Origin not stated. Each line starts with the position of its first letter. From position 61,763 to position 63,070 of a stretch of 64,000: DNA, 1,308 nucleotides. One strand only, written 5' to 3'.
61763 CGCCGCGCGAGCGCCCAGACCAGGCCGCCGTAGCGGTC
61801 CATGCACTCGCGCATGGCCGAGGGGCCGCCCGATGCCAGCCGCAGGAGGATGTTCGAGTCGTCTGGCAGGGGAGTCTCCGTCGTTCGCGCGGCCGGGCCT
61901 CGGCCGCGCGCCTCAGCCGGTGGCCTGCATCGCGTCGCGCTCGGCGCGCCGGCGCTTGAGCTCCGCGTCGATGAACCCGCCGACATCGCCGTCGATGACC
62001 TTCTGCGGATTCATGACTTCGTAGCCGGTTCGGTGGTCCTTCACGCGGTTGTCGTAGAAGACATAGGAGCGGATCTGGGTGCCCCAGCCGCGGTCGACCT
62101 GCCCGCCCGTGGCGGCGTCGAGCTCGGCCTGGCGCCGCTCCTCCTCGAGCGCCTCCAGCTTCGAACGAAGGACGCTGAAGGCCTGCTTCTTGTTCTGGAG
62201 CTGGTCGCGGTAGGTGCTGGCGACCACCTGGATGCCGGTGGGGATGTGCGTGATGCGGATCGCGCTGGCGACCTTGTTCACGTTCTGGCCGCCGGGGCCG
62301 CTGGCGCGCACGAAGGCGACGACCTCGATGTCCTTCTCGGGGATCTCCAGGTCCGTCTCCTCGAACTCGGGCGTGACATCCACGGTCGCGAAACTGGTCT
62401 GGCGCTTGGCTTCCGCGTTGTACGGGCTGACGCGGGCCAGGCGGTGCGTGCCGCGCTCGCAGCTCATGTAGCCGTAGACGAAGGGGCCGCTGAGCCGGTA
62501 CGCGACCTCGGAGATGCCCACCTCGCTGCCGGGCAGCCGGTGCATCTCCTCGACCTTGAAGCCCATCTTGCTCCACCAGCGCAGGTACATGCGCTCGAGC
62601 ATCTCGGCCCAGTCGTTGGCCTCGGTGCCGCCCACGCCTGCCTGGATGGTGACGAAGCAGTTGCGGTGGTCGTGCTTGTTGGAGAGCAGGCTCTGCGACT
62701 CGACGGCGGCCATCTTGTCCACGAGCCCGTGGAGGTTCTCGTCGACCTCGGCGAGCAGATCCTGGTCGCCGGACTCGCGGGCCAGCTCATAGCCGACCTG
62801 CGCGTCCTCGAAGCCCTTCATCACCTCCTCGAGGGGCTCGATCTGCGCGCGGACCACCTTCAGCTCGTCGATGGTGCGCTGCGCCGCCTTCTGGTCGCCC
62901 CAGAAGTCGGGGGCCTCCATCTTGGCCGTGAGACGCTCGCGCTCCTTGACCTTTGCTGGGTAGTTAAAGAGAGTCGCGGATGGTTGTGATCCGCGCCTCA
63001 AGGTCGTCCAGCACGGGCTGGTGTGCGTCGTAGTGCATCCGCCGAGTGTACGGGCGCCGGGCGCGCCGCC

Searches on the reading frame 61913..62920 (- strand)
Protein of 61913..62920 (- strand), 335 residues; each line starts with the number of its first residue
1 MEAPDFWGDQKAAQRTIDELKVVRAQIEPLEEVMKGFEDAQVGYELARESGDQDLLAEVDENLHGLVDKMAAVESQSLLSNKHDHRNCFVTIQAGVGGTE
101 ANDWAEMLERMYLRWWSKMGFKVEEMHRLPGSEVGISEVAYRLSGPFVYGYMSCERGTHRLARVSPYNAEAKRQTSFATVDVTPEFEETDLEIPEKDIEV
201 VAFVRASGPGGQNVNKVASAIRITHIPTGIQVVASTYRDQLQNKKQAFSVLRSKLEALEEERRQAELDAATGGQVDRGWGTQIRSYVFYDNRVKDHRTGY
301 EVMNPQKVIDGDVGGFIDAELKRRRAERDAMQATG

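Call 15: search_protein_families(library=pfam, max_evalue=0.001, proteins=[window:61913-62920:-])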
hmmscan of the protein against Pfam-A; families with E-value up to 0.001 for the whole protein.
window:61913-62920:- (335 aa): 2 families
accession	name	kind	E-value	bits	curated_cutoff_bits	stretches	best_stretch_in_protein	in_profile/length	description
PF03462.23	PCRF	-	1.8e-45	155.5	24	1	1-180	12-194/194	PCRF domain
PF00472.26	RF-1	-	5.6e-33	113.8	35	1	188-297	2-116/116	RF-1 domain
